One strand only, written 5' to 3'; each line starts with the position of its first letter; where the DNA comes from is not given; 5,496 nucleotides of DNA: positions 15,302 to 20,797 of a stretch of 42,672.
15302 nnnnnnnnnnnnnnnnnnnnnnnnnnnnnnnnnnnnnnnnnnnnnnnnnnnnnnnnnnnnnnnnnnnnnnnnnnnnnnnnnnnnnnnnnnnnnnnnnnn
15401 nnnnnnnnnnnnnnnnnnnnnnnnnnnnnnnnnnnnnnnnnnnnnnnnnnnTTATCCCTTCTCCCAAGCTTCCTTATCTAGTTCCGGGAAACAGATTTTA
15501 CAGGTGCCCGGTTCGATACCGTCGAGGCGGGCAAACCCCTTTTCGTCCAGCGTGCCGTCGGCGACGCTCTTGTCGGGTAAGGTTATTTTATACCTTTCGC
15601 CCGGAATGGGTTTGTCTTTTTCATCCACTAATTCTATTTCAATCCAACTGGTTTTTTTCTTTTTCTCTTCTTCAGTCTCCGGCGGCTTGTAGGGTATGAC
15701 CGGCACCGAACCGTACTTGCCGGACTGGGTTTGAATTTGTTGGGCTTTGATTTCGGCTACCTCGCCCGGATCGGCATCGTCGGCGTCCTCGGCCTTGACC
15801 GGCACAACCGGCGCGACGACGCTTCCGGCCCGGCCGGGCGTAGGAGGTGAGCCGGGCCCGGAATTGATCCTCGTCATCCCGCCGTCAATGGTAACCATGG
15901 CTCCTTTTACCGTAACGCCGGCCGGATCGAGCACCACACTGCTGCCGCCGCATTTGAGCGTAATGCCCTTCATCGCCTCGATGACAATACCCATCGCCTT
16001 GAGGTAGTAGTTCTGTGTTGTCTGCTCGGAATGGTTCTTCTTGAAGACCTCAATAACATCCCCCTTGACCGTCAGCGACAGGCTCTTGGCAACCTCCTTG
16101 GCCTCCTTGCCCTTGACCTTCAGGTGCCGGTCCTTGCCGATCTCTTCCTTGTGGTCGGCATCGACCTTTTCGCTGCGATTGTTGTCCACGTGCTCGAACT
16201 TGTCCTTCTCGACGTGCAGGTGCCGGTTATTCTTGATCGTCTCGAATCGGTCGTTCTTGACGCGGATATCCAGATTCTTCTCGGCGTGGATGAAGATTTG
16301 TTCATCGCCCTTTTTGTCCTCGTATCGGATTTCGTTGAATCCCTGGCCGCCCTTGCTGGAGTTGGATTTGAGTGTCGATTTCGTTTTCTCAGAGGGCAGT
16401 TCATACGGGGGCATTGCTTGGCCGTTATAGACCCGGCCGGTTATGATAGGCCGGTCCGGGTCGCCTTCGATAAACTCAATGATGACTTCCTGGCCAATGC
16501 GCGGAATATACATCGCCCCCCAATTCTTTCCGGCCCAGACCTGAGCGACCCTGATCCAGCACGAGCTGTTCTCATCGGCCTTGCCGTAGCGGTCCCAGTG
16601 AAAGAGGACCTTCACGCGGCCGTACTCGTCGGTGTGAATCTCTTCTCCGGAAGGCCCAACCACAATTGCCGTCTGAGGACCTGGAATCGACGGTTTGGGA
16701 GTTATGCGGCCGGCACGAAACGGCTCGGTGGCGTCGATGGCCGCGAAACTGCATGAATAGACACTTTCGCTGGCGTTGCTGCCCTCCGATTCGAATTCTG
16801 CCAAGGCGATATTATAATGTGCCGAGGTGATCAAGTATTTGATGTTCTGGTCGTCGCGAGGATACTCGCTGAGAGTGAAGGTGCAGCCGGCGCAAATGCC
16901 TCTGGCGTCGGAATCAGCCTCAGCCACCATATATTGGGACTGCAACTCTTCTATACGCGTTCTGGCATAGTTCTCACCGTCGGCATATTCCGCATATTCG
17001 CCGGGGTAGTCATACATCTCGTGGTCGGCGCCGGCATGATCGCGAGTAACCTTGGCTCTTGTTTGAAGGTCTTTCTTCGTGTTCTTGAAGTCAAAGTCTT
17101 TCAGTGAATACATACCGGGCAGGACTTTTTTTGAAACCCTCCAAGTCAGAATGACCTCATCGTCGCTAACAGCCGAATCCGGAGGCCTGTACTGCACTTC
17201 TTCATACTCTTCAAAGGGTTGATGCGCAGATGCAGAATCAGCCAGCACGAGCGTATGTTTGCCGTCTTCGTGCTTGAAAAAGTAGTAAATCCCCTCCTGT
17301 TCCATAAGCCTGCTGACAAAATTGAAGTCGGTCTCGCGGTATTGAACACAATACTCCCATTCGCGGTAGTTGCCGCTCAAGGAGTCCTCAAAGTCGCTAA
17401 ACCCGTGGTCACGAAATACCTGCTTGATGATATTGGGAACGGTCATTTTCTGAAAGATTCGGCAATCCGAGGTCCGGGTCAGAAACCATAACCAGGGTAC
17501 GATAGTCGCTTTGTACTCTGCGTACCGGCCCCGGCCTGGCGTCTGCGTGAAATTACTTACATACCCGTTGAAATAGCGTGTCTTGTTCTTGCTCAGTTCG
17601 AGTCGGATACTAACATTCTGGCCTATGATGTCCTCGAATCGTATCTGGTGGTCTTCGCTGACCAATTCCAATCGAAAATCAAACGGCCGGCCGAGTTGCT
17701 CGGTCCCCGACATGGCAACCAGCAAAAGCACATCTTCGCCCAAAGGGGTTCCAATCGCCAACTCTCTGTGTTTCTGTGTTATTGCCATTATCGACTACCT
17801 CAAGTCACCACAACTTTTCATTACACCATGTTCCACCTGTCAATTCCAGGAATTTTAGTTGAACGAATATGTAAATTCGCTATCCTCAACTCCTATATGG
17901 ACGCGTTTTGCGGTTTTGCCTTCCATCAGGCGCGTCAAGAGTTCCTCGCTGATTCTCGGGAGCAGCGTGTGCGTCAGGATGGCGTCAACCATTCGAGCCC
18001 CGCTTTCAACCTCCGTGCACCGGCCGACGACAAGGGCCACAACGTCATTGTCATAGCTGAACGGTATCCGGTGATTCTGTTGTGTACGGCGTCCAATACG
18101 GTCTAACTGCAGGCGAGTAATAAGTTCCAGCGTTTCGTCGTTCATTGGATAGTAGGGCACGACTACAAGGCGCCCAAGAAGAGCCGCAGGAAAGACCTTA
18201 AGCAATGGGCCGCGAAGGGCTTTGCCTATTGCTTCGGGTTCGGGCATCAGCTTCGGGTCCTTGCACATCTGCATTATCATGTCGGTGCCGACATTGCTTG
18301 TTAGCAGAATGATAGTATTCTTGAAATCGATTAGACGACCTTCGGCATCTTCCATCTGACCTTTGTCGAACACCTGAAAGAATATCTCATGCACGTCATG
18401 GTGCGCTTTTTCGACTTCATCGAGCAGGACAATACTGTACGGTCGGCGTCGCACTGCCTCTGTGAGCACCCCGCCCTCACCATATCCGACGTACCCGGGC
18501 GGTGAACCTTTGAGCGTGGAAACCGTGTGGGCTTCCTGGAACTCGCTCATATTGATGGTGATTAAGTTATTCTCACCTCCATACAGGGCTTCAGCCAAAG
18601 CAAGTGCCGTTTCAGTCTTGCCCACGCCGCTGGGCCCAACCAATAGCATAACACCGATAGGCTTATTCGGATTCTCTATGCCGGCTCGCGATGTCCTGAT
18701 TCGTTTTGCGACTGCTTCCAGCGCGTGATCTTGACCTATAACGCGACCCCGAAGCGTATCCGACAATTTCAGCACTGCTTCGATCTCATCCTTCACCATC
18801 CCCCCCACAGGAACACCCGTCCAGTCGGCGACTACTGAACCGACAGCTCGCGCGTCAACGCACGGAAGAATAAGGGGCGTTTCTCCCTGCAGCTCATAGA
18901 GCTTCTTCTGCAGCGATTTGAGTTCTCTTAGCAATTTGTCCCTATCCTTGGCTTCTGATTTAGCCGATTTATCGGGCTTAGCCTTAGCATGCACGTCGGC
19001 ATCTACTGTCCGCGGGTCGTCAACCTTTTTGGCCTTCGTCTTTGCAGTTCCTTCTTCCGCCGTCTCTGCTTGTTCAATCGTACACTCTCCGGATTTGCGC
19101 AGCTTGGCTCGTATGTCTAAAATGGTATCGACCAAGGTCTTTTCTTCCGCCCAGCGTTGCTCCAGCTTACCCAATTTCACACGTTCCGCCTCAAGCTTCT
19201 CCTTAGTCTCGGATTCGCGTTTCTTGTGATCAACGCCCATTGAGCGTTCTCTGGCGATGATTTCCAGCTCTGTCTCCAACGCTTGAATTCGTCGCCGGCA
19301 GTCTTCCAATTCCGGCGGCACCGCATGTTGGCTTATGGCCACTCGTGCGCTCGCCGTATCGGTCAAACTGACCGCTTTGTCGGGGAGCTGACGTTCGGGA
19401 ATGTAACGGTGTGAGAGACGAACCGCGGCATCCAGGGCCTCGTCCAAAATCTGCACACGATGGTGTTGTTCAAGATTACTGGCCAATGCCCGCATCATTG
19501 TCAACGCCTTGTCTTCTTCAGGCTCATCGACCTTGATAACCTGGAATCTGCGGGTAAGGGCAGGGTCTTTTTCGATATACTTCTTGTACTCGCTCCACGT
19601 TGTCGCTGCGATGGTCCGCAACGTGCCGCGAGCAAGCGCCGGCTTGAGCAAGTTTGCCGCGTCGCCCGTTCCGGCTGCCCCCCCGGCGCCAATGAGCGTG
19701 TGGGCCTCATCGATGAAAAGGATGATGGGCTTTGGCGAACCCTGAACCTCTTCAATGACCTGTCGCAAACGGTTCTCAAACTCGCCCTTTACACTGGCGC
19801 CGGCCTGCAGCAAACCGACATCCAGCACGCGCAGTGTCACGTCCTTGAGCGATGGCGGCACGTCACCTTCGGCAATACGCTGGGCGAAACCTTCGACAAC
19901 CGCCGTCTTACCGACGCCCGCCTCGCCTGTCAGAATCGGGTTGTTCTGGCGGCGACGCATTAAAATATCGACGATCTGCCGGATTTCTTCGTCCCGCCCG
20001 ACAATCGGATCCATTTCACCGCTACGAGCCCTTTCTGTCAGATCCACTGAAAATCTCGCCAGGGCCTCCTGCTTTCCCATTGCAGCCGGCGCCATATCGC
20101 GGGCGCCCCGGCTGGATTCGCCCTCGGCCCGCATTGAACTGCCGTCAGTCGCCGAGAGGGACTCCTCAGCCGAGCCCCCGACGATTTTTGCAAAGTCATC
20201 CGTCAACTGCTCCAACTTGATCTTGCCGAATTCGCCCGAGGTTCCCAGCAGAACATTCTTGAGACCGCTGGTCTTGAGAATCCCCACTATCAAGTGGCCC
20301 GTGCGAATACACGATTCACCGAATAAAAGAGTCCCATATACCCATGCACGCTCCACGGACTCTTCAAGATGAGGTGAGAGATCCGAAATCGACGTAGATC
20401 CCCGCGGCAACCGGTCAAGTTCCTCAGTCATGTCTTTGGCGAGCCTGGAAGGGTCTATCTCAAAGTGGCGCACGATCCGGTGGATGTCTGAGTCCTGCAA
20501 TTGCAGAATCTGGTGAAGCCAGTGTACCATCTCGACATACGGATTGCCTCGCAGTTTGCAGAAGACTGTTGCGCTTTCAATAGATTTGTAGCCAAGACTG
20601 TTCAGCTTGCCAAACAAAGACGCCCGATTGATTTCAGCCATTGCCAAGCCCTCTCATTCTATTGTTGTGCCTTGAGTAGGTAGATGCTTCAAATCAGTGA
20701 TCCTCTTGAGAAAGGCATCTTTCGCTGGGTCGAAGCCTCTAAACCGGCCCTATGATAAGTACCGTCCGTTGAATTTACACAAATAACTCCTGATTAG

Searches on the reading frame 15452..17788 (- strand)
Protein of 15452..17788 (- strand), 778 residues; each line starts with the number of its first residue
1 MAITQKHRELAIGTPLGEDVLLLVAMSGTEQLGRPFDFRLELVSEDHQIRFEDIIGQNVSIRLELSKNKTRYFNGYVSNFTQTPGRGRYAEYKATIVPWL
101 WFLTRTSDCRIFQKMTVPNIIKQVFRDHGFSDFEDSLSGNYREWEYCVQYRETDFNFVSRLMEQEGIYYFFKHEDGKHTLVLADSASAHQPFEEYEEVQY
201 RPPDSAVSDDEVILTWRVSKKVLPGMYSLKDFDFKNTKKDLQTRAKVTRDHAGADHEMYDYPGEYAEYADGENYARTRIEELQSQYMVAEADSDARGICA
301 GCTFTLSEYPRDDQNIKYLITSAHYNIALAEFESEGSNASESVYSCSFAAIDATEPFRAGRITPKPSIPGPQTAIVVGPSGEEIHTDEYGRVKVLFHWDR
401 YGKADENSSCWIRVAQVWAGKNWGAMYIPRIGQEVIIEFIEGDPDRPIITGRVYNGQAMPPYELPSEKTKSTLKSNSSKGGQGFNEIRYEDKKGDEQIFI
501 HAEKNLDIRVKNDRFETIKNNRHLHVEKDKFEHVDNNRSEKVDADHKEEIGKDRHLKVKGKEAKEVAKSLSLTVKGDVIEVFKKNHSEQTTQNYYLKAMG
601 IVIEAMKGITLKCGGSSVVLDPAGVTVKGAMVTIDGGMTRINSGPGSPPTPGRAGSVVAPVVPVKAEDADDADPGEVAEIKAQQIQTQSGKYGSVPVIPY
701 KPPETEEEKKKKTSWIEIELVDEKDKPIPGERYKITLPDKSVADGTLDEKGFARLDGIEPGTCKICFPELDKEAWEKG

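Call 4: search_protein_families(library=pfam, proteins=[window:15452-17788:-], max_evalue=0.01)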
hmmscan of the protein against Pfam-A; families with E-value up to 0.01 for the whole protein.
window:15452-17788:- (778 aa): 5 families
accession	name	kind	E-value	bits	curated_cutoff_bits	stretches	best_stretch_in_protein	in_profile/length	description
PF05954.17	Phage_GPD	-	9.2e-109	363.7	30.1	1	29-327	1-301/305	Phage tail baseplate hub (GPD)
PF22178.3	Gp5_trimer_C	-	8.6e-34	116.5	30.9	1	471-577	1-107/112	Bacteriophage T4 gp5 C-terminal trimerisation domain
PF04717.18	Phage_base_V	-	5.3e-15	56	23.8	1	386-454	11-75/75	Type VI secretion system/phage-baseplate injector OB domain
PF20093.5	DUF6484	-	4.6e-05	24.5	27.6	1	430-453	38-61/61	Domain of unknown function (DUF6484)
PF06715.18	Gp5_C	-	8.3e-05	22.9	20.4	0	531-551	4-24/24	Gp5 C-terminal repeat (3 copies)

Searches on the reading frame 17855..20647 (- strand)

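Call 4: search_protein_families(library=pfam, proteins=[window:17855-20647:-], max_evalue=0.01)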
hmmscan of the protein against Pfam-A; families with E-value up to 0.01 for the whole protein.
window:17855-20647:- (930 aa): 28 families (the best 25 are shown)
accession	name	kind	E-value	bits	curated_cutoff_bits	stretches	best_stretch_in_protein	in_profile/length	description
PF07724.20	AAA_2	-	6.6e-54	182.8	27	1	662-828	1-164/166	AAA domain (Cdc48 subfamily)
PF17871.7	AAA_lid_9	-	8.2e-29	100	22.8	1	378-474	2-98/104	AAA lid domain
PF00004.35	AAA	-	3e-20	73.4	21.2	2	238-369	2-124/131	ATPase family associated with various cellular activities (AAA)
PF13191.12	AAA_16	-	1.5e-14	55.3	32.6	1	215-284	2-83/167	AAA ATPase domain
PF07728.20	AAA_5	-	4.2e-14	53.2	22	1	667-785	2-122/139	AAA domain (dynein-related subfamily)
PF10431.15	ClpB_D2-small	-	1.7e-11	44.4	21.9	1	836-910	2-76/81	C-terminal, D2-small domain, of ClpB protein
PF13401.12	AAA_22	-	7.3e-10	39.7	27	1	233-323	4-97/130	AAA domain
PF01637.24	ATPase_2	-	1.3e-07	32.1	33.2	0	216-258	2-44/225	ATPase domain predominantly from Archaea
PF00158.32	Sigma54_activat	-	4.4e-06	26.9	20.2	1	666-767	24-124/168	Sigma-54 interaction domain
PF12775.13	AAA_7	-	4.8e-06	26.7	25.8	0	667-709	36-78/181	P-loop containing dynein motor region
PF13173.12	AAA_14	-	1.4e-05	25.5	27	0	666-749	4-75/129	AAA domain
PF05621.17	TniB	-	1.6e-05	24.9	22.4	0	293-374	107-185/189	Bacterial TniB protein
PF20720.3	nSTAND3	-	1.8e-05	24.9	27.2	0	665-707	18-58/155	Novel STAND NTPase 3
PF13481.12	AAA_25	-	1.9e-05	24.8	27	0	215-305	15-99/195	AAA domain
PF05729.18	NACHT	-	3.5e-05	24.1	26.7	0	238-265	4-31/167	NACHT domain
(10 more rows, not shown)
